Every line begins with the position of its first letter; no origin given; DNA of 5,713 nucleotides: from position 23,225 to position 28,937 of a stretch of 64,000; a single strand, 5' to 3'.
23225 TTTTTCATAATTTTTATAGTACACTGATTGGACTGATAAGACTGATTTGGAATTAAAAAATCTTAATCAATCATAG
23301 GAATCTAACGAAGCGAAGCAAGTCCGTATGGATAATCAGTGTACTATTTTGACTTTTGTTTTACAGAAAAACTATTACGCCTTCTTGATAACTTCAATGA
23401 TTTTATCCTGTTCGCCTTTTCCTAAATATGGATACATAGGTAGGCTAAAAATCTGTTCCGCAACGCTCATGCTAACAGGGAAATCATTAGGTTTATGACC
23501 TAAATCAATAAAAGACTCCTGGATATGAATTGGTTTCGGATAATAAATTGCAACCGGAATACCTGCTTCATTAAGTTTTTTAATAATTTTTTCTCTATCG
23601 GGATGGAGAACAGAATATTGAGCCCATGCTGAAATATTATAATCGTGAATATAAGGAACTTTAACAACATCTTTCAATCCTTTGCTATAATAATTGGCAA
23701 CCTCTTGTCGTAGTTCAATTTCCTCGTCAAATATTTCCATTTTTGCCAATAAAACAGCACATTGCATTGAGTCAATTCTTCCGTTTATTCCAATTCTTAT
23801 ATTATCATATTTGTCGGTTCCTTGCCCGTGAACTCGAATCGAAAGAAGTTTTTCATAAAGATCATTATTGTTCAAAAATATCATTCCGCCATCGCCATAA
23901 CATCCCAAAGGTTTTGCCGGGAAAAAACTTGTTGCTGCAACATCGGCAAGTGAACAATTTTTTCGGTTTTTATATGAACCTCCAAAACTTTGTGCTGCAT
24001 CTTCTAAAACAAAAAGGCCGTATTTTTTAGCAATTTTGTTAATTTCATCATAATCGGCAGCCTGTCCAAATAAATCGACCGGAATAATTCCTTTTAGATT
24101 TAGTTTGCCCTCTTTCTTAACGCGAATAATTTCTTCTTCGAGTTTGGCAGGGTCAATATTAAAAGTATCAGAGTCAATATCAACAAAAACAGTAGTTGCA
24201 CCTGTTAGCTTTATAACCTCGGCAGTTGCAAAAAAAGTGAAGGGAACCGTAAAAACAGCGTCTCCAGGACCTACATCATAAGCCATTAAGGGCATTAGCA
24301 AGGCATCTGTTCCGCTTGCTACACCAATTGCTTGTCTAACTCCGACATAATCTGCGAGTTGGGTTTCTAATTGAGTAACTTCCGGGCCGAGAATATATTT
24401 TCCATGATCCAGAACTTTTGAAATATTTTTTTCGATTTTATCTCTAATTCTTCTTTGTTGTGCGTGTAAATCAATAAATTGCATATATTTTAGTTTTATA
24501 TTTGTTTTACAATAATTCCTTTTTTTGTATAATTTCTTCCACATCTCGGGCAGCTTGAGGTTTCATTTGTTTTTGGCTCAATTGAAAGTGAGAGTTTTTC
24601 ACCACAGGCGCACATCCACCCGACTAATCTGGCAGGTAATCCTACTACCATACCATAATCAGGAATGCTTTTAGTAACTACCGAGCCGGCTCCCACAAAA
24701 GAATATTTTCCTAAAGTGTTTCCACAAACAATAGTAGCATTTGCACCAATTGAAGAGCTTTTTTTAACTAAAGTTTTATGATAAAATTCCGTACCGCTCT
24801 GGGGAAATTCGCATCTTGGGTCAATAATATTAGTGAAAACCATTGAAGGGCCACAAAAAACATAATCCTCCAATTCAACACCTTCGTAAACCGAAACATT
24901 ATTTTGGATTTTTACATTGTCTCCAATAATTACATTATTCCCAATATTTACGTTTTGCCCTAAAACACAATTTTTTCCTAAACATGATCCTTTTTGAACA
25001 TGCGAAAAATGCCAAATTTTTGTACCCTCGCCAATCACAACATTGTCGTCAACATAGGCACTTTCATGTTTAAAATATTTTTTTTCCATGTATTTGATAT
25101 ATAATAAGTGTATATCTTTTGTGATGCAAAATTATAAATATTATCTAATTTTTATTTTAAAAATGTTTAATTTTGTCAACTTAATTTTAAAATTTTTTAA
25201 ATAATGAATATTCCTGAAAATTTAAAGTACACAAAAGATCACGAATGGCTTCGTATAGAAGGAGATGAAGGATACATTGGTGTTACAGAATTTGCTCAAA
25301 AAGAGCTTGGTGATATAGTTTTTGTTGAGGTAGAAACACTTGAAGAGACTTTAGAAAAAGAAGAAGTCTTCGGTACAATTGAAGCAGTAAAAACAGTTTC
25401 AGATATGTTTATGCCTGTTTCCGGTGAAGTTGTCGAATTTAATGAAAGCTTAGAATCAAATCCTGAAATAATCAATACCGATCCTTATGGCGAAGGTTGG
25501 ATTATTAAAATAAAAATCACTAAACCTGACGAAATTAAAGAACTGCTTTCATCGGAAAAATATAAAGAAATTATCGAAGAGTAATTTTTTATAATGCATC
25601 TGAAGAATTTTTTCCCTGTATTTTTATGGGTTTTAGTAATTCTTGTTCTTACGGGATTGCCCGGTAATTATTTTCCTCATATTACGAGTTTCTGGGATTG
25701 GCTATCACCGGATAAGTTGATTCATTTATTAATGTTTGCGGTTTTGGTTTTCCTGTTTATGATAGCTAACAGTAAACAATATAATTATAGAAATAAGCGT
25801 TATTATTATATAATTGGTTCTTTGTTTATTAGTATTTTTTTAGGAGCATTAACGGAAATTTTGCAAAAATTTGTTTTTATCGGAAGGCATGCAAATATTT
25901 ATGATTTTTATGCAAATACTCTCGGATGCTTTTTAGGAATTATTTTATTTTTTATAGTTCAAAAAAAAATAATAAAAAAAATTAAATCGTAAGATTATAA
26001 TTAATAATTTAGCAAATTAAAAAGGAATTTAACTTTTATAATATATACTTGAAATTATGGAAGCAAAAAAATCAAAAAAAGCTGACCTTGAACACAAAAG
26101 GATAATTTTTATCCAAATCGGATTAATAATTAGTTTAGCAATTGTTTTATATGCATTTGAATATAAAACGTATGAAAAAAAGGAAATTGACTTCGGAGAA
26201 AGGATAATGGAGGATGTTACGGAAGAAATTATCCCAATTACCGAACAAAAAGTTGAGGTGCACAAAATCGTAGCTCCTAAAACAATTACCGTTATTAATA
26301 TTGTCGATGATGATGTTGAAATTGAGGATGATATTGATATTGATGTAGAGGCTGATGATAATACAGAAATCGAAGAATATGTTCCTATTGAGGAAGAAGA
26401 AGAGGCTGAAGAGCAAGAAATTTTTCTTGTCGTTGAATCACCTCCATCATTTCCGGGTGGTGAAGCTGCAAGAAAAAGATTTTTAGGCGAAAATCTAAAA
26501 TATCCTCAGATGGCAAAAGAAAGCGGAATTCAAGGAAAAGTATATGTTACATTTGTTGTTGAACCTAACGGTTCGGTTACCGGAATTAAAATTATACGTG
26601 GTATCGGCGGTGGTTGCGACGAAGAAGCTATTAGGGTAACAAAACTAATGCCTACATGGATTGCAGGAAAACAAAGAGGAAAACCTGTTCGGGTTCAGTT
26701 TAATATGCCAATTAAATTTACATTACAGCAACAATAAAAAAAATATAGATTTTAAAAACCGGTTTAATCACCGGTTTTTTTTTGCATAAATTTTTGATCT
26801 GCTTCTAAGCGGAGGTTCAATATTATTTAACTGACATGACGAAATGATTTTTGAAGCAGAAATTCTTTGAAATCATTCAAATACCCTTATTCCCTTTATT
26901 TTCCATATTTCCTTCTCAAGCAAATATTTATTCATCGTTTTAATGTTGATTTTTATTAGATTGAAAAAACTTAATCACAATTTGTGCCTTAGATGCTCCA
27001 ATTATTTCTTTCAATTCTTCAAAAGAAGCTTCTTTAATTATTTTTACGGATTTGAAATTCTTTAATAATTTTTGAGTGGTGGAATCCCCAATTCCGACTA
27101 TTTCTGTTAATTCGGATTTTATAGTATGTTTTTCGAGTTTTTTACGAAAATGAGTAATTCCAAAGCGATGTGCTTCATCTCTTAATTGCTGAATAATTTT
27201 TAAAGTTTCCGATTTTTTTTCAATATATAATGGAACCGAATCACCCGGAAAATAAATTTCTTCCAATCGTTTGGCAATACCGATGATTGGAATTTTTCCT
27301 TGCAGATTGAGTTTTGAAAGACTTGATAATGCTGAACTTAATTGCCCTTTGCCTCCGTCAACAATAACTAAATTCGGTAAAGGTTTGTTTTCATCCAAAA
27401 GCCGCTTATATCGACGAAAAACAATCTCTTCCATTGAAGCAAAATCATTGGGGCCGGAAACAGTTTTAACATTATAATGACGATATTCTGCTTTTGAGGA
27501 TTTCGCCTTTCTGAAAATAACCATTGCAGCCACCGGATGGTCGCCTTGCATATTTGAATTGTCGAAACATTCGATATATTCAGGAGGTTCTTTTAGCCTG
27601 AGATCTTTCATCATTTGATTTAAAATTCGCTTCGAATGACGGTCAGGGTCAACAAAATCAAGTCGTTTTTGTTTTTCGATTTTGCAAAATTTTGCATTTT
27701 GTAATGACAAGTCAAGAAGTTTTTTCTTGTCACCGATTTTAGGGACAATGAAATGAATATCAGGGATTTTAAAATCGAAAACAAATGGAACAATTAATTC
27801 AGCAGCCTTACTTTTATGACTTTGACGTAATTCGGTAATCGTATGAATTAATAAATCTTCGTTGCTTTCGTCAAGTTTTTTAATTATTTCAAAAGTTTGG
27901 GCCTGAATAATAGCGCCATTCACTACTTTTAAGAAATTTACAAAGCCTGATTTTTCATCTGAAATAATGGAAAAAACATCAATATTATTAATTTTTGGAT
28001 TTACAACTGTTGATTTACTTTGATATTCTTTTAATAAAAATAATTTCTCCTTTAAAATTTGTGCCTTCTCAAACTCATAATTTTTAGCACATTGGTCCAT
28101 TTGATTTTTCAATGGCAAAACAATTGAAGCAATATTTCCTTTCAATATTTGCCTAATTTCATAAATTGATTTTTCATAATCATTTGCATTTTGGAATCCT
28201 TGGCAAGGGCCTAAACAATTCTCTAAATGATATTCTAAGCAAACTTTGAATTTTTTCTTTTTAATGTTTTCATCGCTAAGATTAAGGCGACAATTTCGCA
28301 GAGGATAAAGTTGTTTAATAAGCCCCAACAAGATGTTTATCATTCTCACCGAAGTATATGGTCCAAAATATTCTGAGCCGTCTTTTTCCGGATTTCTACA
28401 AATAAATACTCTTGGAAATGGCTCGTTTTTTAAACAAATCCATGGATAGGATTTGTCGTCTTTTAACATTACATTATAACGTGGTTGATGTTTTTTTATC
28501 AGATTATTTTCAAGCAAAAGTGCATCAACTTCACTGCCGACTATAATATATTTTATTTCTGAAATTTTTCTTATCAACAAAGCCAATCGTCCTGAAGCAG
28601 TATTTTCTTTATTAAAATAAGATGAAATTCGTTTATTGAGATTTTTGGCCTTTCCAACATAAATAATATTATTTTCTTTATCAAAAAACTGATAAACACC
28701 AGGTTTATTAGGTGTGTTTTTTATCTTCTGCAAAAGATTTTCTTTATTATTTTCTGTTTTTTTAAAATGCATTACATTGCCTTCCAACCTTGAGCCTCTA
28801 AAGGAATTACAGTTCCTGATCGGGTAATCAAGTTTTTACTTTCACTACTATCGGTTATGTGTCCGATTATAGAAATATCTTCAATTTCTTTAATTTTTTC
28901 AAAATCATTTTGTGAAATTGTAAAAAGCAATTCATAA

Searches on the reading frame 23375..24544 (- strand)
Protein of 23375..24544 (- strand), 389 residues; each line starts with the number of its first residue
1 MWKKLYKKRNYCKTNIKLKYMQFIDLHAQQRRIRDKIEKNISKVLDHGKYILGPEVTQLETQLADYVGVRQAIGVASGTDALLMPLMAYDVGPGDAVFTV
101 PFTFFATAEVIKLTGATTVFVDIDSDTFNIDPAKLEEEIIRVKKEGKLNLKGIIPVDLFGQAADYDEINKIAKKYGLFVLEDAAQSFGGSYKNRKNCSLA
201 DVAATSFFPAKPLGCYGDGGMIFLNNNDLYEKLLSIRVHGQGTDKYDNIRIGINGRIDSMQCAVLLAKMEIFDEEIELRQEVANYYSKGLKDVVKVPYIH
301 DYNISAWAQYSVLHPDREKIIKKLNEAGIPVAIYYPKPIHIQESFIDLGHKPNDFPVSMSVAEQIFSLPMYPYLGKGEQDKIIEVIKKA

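Call 24: search_protein_families(library=pfam, proteins=[window:23375-24544:-], max_evalue=0.001)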
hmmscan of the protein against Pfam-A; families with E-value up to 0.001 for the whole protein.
window:23375-24544:- (389 aa): 2 families
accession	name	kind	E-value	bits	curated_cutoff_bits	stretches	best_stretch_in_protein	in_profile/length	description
PF01041.23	DegT_DnrJ_EryC1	-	3.2e-105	352.7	19.8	1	33-386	3-359/360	DegT/DnrJ/EryC1/StrS aminotransferase family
PF00155.27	Aminotran_1_2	-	6.7e-08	32.5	19.7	1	56-184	44-187/361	Aminotransferase class I and II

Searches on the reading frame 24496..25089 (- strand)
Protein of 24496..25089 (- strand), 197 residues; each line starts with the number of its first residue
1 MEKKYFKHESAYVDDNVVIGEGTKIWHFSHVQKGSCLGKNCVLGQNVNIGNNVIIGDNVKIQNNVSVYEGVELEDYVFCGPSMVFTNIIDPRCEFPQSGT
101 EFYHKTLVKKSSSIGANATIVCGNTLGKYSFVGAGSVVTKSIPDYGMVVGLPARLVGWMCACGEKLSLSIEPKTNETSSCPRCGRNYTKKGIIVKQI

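Call 24: search_protein_families(library=pfam, proteins=[window:24496-25089:-], max_evalue=0.001)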
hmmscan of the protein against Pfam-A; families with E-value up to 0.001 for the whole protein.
window:24496-25089:- (197 aa): 3 families
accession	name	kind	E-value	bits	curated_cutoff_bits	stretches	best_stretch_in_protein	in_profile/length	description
PF00132.30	Hexapep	-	1.5e-19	69.2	27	2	16-51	1-36/36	Bacterial transferase hexapeptide (six repeats)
PF25084.1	LbH_EIF2B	-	2.9e-12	47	54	1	5-70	10-73/105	EIF2B subunit epsilon LbH domain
PF14602.12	Hexapep_2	-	3.6e-08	33.4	27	1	38-68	5-33/34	Hexapeptide repeat of succinyl-transferase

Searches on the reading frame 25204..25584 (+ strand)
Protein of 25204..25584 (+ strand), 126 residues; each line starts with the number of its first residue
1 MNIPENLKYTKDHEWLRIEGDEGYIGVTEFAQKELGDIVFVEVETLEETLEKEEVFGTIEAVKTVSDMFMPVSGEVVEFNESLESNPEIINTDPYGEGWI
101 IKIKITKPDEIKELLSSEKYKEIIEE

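Call 24: search_protein_families(library=pfam, proteins=[window:25204-25584:+], max_evalue=0.001)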
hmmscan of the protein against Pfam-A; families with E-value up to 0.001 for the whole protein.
window:25204-25584:+ (126 aa): 1 family
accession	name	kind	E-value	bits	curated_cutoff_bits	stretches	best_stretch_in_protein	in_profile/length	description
PF01597.25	GCV_H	-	1.5e-42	144.8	22.2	1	7-126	1-121/122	Glycine cleavage H-protein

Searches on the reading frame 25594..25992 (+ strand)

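Call 24: search_protein_families(library=pfam, proteins=[window:25594-25992:+], max_evalue=0.001)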
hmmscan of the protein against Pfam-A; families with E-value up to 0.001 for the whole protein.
window:25594-25992:+ (132 aa): 1 family
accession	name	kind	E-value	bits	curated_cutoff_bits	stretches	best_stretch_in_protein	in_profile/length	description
PF04892.17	VanZ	-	4.3e-09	37.5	30.1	1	40-122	57-125/126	VanZ like family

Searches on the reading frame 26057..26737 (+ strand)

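Call 24: search_protein_families(library=pfam, proteins=[window:26057-26737:+], max_evalue=0.001)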
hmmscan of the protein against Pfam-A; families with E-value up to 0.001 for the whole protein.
window:26057-26737:+ (226 aa): 1 family
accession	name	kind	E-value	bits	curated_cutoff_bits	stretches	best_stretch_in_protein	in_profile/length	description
PF03544.19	TonB_C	-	1.9e-19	70.3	24.6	1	146-223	2-79/79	Gram-negative bacterial TonB protein C-terminal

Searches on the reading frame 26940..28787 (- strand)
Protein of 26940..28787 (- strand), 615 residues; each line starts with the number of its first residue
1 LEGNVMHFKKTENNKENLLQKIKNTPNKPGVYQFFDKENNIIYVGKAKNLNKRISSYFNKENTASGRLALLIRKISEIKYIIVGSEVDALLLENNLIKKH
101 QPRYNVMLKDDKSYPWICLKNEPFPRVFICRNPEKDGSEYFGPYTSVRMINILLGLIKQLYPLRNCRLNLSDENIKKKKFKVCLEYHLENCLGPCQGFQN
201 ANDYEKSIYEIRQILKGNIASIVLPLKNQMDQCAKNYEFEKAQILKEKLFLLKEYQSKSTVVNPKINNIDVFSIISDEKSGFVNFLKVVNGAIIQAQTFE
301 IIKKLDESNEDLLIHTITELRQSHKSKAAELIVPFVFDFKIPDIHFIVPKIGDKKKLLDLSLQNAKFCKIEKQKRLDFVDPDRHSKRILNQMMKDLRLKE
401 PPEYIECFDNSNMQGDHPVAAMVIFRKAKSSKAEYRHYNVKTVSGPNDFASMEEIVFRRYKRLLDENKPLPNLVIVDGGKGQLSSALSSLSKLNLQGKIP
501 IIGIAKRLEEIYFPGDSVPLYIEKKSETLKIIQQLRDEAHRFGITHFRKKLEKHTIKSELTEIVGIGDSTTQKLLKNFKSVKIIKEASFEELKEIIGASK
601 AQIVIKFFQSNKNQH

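Call 70: search_protein_families(library=pfam, proteins=[window:26940-28787:-], max_evalue=0.000001)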
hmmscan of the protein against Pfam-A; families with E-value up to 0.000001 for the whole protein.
window:26940-28787:- (615 aa): 4 families
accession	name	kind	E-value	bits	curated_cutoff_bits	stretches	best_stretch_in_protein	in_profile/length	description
PF08459.17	UvrC_RNaseH_dom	-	1.1e-52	178.5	22.3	1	394-544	2-159/159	UvrC RNAse H endonuclease domain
PF22920.2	UvrC_RNaseH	-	2.2e-13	50.6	24.3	1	268-366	1-110/116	UvrC Ribonuclease H-like domain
PF01541.30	GIY-YIG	-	4.1e-12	46.7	22.6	1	29-105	2-78/78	GIY-YIG catalytic domain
PF12826.13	HHH_2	-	8.1e-07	29.6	27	1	565-614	10-61/64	Helix-hairpin-helix motif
